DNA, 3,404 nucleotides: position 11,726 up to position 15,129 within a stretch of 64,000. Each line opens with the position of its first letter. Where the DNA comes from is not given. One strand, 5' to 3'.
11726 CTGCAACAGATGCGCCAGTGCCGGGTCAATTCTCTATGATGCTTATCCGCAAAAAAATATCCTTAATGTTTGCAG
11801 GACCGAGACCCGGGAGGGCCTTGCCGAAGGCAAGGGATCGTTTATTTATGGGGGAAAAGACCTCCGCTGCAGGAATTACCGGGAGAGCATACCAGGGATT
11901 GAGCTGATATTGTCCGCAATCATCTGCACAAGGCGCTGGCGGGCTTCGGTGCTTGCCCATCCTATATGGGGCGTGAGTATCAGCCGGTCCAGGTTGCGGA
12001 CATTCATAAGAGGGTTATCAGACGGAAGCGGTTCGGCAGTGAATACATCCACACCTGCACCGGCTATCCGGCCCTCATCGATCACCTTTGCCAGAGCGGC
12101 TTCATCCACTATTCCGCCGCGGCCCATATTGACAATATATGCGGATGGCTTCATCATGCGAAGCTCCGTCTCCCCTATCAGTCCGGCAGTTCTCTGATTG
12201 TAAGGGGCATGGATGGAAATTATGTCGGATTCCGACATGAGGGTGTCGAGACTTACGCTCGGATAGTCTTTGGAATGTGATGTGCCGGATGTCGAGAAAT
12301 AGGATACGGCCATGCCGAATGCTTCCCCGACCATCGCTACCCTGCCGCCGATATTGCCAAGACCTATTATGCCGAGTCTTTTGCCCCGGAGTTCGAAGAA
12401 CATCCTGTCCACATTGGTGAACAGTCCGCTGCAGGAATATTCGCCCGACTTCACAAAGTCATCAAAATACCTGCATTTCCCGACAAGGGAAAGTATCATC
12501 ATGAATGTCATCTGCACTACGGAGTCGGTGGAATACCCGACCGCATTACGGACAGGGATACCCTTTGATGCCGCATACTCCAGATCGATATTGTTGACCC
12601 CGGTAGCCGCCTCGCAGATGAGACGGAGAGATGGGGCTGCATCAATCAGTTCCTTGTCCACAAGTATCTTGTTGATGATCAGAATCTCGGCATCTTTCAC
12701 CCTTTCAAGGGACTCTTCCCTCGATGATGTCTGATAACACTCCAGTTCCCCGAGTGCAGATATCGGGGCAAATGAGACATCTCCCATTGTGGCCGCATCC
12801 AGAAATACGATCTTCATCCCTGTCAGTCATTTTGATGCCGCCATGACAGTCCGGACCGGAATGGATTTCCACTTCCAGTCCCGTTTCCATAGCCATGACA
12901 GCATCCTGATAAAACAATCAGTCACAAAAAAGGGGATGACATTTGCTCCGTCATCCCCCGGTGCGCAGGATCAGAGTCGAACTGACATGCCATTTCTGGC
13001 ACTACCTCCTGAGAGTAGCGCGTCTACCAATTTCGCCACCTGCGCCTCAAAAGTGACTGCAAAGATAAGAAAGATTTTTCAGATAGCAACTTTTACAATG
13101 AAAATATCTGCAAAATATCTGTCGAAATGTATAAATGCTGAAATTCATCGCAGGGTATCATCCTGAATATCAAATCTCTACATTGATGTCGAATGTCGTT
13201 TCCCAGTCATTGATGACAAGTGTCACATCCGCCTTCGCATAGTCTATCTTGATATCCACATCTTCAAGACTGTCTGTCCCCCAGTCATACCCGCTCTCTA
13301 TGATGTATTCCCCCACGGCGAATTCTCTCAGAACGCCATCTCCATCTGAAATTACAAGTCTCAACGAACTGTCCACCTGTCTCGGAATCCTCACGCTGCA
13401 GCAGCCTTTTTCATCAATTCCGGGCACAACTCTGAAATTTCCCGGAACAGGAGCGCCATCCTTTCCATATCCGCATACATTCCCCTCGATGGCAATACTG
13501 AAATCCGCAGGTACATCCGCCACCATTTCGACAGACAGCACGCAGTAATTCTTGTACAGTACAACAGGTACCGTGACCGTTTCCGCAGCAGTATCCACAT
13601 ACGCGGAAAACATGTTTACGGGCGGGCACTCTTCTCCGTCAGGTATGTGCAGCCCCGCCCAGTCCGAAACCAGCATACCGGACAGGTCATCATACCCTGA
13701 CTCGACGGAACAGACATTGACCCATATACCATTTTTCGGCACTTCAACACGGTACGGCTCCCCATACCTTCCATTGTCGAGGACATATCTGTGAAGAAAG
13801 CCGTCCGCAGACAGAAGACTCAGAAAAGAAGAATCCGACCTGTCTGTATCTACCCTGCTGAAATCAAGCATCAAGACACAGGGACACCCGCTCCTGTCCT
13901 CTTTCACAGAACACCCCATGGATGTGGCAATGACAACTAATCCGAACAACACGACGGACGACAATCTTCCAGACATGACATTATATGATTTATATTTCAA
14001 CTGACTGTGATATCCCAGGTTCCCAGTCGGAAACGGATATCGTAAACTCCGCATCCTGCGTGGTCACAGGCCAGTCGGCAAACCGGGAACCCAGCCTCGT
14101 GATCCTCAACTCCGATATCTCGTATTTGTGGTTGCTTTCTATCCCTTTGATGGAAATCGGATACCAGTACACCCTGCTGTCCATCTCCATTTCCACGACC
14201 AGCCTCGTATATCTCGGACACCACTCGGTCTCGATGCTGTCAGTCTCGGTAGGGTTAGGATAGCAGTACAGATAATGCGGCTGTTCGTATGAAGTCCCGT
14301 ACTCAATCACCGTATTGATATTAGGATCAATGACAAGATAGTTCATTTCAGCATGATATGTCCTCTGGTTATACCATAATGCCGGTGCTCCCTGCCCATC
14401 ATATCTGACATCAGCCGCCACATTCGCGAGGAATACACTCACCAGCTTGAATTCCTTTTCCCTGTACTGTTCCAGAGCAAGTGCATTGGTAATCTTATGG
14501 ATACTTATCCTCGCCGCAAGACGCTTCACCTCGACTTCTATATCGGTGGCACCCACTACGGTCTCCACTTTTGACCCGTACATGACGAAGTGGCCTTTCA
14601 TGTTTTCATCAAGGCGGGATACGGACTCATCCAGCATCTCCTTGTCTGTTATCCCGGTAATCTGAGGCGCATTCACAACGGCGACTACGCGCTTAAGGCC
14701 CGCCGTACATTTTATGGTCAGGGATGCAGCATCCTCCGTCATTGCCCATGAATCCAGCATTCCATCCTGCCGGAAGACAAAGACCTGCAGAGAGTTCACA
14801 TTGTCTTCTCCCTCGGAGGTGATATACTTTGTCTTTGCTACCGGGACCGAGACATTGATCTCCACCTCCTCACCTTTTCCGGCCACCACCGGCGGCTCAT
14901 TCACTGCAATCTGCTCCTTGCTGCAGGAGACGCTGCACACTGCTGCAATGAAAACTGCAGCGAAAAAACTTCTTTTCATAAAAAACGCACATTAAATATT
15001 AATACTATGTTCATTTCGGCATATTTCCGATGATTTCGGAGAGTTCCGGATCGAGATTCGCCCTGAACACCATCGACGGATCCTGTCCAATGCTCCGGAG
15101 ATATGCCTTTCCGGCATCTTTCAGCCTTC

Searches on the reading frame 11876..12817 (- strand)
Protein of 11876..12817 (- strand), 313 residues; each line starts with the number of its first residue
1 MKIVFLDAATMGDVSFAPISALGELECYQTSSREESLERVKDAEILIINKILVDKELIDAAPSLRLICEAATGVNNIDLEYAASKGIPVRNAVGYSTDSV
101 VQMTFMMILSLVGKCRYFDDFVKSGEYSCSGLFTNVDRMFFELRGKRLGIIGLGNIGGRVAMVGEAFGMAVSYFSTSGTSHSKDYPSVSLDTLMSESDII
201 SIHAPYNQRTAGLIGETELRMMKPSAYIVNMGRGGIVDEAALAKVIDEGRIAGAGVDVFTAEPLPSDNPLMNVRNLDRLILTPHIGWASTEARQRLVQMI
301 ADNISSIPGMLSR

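Call 8: search_protein_families(library=pfam, proteins=[window:11876-12817:-])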
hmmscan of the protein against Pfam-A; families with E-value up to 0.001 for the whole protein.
window:11876-12817:- (313 aa): 2 families
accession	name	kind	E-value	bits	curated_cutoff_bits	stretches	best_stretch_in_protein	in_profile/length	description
PF02826.25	2-Hacid_dh_C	-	5.9e-53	179.3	25.1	1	105-286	1-178/178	D-isomer specific 2-hydroxyacid dehydrogenase, NAD binding domain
PF00389.36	2-Hacid_dh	-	7.5e-27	94.1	24.6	1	19-306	15-122/134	D-isomer specific 2-hydroxyacid dehydrogenase, catalytic domain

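Call 12: find_encoding_contigs(protein=window:11876-12817:-, flank=10000, max_places=10)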
Protein window:11876-12817:- (313 aa): 23 contigs read that carry it; 7 places shown.
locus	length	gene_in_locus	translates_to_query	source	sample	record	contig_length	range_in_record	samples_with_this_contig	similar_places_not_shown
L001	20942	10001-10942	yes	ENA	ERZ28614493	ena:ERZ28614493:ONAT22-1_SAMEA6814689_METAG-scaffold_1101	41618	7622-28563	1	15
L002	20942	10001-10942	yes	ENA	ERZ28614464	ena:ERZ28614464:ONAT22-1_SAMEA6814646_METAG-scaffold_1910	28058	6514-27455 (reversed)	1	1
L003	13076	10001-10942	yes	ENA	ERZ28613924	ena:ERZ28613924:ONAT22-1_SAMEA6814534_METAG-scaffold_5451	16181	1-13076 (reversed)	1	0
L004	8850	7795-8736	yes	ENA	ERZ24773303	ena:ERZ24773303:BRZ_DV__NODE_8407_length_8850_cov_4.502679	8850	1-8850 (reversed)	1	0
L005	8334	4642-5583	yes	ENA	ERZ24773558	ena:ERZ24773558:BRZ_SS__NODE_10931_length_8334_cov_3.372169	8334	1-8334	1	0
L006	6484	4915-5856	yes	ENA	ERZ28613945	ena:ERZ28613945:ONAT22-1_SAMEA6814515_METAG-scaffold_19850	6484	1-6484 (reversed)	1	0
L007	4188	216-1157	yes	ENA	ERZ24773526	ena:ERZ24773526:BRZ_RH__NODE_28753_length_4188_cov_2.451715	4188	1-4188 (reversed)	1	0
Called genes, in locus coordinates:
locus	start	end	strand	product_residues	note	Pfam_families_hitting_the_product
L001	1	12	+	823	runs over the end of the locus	PF01588:tRNA_bind, PF03483:B3_4, PF03484:B5, PF17759:tRNA_synthFbeta, PF03147:FDX-ACB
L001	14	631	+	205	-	PF14129:DUF4296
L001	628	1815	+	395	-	PF01979:Amidohydro_1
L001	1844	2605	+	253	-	PF04055:Radical_SAM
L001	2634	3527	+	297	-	PF01791:DeoC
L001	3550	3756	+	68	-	-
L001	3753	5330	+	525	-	-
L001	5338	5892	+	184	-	PF12099:DUF3575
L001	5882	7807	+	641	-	-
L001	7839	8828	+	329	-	PF06321:P_gingi_FimA (weak)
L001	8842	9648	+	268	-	-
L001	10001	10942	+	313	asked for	PF00389:2-Hacid_dh, PF02826:2-Hacid_dh_C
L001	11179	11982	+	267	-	PF09407:AbiEi_1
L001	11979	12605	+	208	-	PF08843:AbiEii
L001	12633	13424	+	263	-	-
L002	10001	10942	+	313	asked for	PF00389:2-Hacid_dh, PF02826:2-Hacid_dh_C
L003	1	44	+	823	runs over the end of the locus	PF01588:tRNA_bind, PF03483:B3_4, PF03484:B5, PF17759:tRNA_synthFbeta, PF03147:FDX-ACB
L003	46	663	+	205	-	PF14129:DUF4296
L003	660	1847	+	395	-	PF01979:Amidohydro_1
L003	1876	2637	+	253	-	PF04055:Radical_SAM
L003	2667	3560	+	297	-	PF01791:DeoC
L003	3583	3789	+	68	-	-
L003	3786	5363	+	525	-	-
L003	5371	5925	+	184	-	PF12099:DUF3575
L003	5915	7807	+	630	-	-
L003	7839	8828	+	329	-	PF06321:P_gingi_FimA (weak)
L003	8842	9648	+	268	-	-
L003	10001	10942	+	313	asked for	PF00389:2-Hacid_dh, PF02826:2-Hacid_dh_C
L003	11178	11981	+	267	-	PF09407:AbiEi_1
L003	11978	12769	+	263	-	PF08843:AbiEii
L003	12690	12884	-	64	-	-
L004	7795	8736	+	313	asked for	PF00389:2-Hacid_dh, PF02826:2-Hacid_dh_C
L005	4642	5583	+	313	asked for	PF00389:2-Hacid_dh, PF02826:2-Hacid_dh_C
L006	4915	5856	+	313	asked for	PF00389:2-Hacid_dh, PF02826:2-Hacid_dh_C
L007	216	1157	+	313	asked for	PF00389:2-Hacid_dh, PF02826:2-Hacid_dh_C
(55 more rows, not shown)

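Call 14: find_related_loci(query=window:11876-12817:-, collection=genome_contigs, flank=10000)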
Query window:11876-12817:- (313 aa) in genome_contigs; peptide patterns used: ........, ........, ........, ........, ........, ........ (x = any residue, [..] = any of these).
600 stretches matched a pattern (row limit reached: there are more); 554 encode a relative of the query (tblastn E <= 1e-3); the best 80 are kept; 80 distinct loci.
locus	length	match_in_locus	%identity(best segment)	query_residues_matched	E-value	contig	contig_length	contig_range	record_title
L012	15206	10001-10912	87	1-304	7e-173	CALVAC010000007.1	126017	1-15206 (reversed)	MAG: uncultured Bacteroidales bacterium isolate BRZ_CG__bin33 genome assembly, contig: BRZ_CG__NODE_222_length_126017_co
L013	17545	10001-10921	72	1-306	7e-148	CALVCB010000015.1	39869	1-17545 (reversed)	MAG: uncultured Bacteroidales bacterium isolate BRZ_QB__bin48 genome assembly, contig: BRZ_QB__NODE_1065_length_39869_co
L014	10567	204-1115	71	1-304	4e-147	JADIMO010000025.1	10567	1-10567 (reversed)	MAG: Candidatus Cryptobacteroides merdavium isolate D5-748 D5M67__C65881_L10567_SRR9113728, whole genome shotgun sequenc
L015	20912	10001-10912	70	1-304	3e-145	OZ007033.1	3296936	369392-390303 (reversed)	MAG: uncultured Bacteroidales bacterium isolate metabat2_pooled_hifiasm.1162 MAG genome assembly, chromosome: 1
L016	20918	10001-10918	70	1-305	2e-144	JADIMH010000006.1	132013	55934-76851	MAG: Candidatus Cryptobacteroides faecipullorum isolate B1-15692 B1M03__C12403_L132013_SRR9113712, whole genome shotgun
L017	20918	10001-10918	72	1-305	3e-144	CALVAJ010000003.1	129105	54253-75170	MAG: uncultured Bacteroidales bacterium isolate BRZ_CI__bin85 genome assembly, contig: BRZ_CI__NODE_190_length_129105_co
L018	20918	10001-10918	72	1-305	1e-142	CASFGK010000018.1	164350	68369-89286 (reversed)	uncultured Bacteroidales bacterium isolate SI.T2.metabat-bins.68 genome assembly, contig: SI.T2.metabat-bins.68.fa_k141_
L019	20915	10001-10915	69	1-305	6e-142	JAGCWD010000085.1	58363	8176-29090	MAG: Bacteroidales bacterium isolate RGIG10177 Yak_Rumen-4__c1453074, whole genome shotgun sequence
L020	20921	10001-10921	68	1-307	1e-141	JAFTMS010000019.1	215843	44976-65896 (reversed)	MAG: Bacteroidales bacterium isolate RGIG3959 Roe_deer_Cecum-3__c1471, whole genome shotgun sequence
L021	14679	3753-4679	69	1-309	4e-141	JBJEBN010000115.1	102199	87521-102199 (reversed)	MAG: Candidatus Cryptobacteroides sp. isolate LOHA37_bin.050 NODE_72_length_102199_cov_12.156877, whole genome shotgun s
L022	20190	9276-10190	68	1-305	7e-141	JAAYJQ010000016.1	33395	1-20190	MAG: Bacteroidales bacterium isolate AS10tlH2TH_304 180770_AS10, whole genome shotgun sequence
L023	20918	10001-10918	69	1-305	5e-140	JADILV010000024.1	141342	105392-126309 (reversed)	MAG: Candidatus Cryptobacteroides avicola isolate G3-8215 G3M40__C106479_L141342_SRR9113688, whole genome shotgun sequen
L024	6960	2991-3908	69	1-305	1e-139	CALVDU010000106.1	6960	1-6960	MAG: uncultured Bacteroidales bacterium isolate E17__bin137 genome assembly, contig: E17__k127_6900442, whole genome sho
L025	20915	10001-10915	68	1-305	8e-140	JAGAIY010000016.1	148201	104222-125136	MAG: Bacteroidales bacterium isolate RGIG8485 Water_deer_Cecum-1__c228016, whole genome shotgun sequence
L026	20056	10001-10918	68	1-306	2e-139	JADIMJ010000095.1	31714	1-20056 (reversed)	MAG: Candidatus Cryptobacteroides gallistercoris isolate F1-3629 F1M09__C344425_L31714_SRR9113735, whole genome shotgun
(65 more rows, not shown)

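Call 58: search_protein_families(library=ncbifam, proteins=[window:11876-12817:-], max_evalue=0.01)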
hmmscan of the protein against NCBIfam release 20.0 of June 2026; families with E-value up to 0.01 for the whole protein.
window:11876-12817:- (313 aa): 21 families
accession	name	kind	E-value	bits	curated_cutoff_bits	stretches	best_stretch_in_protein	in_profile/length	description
NF006263.0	PRK08410.1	equivalog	3.9e-125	417.4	389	1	1-306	1-305/311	D-2-hydroxyacid dehydrogenase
NF005069.0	PRK06487.1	equivalog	3.6e-91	305.6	448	1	1-306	4-309/320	2-hydroxyacid dehydrogenase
NF005387.0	PRK06932.1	equivalog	2.3e-69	233.8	492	1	1-305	2-307/314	2-hydroxyacid dehydrogenase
NF009714.1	PRK13243.1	equivalog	4.8e-68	229.9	455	1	28-304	31-309/332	glyoxylate reductase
TIGR01327.1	PGDH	equivalog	4.4e-65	220.4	454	1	24-306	22-299/525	phosphoglycerate dehydrogenase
NF008759.0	PRK11790.1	equivalog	2.6e-57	194.4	404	1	26-304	37-313/410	phosphoglycerate dehydrogenase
NF011938.0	PRK15409.1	equivalog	1.7e-43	148.9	492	1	25-304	28-305/324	glyoxylate/hydroxypyruvate reductase GhrB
NF041369.1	Dhydh_Halo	equivalog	1.1e-38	133.2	400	1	67-306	59-293/305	D-2-hydroxyacid dehydrogenase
NF005750.0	PRK07574.1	equivalog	6.1e-38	130.9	329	1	34-298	81-347/386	NAD-dependent formate dehydrogenase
NF001309.0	PRK00257.1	equivalog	1.3e-37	129.6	434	2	126-307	97-277/379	4-phosphoerythronate dehydrogenase PdxB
NF000492.1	vanH_gen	exception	1.8e-33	115.9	540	1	64-262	67-255/312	D-lactate dehydrogenase VanH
NF000112.1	vanH-Amyco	exception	4.1e-29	101.9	625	1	61-262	93-284/348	VanH-AOV family D-lactate dehydrogenase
NF000151.1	vanH-Ac1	exception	4.7e-27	95.2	750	1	64-262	103-291/351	D-lactate dehydrogenase VanH-Ac1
NF000371.1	vanH_Agroup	exception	1.4e-26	93.4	700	1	65-293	73-301/322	VanH-A/VanH-Pt family D-lactate dehydrogenase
NF005027.0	PRK06436.1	equivalog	1.4e-26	93.3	261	1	63-304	49-276/303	2-hydroxyacid dehydrogenase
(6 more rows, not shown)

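Call 79: search_protein_families(library=padloc, proteins=[L003:11978-12769:+], max_evalue=0.001)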
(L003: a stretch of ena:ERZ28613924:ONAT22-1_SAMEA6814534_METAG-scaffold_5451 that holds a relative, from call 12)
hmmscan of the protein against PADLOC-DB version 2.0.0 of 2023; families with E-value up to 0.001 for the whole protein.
L003:11978-12769:+ (263 aa): 24 families
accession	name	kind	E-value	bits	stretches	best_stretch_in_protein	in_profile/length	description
PDLC02294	AbiEii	-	1.1e-118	393.8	1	1-262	1-260/260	AbiEii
PDLC02304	AbiEii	-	1.1e-25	89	1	1-228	1-228/260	AbiEii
PDLC02305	AbiEii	-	4.6e-17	60.2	2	121-228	127-226/306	AbiEii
PDLC02303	AbiEii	-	8.7e-16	56.1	1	19-243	17-235/249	AbiEii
PDLC02292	AbiEii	-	1.5e-13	49.2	1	19-132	25-134/283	AbiEii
PDLC02323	AbiEii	-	2.2e-13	48.4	2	155-197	152-193/248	AbiEii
PDLC02317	AbiEii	-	3.1e-13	47.5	2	1-75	1-73/396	AbiEii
PDLC02290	AbiEii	-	5.6e-13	47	1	32-205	12-177/290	AbiEii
PDLC02307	AbiEii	-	1.2e-10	39.5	1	41-188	19-146/219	AbiEii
PDLC02330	AbiEii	-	1.5e-10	39.2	1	41-188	23-160/219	AbiEii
PDLC02318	AbiEii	-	1.7e-10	38.7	1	28-201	25-202/280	AbiEii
PDLC02293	AbiEii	-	3.3e-10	38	1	19-74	17-69/270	AbiEii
PDLC02321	AbiEii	-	1.1e-09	36.4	1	153-208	179-239/296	AbiEii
PDLC02289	AbiEii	-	2.5e-09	35.1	1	18-71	28-78/309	AbiEii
PDLC02306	AbiEii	-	1.7e-08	32.4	0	143-198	156-216/280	AbiEii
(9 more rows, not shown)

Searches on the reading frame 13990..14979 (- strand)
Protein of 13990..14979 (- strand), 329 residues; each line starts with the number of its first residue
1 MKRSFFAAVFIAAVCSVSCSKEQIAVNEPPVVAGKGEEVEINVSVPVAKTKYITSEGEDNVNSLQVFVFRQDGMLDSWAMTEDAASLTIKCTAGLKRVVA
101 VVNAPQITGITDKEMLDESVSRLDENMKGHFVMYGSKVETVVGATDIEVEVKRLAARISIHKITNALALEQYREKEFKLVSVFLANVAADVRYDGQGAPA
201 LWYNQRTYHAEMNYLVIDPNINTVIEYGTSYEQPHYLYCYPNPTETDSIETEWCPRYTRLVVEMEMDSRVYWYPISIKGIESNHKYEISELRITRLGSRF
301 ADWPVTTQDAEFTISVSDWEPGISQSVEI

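Call 8: search_protein_families(library=pfam, proteins=[window:13990-14979:-])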
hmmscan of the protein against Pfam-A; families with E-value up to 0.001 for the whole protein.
window:13990-14979:- (329 aa): 1 family
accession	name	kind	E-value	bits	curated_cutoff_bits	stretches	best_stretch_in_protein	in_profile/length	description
PF06321.17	P_gingi_FimA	-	5.2e-06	27.2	21.4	1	53-135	21-117/153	Major fimbrial subunit protein (FimA)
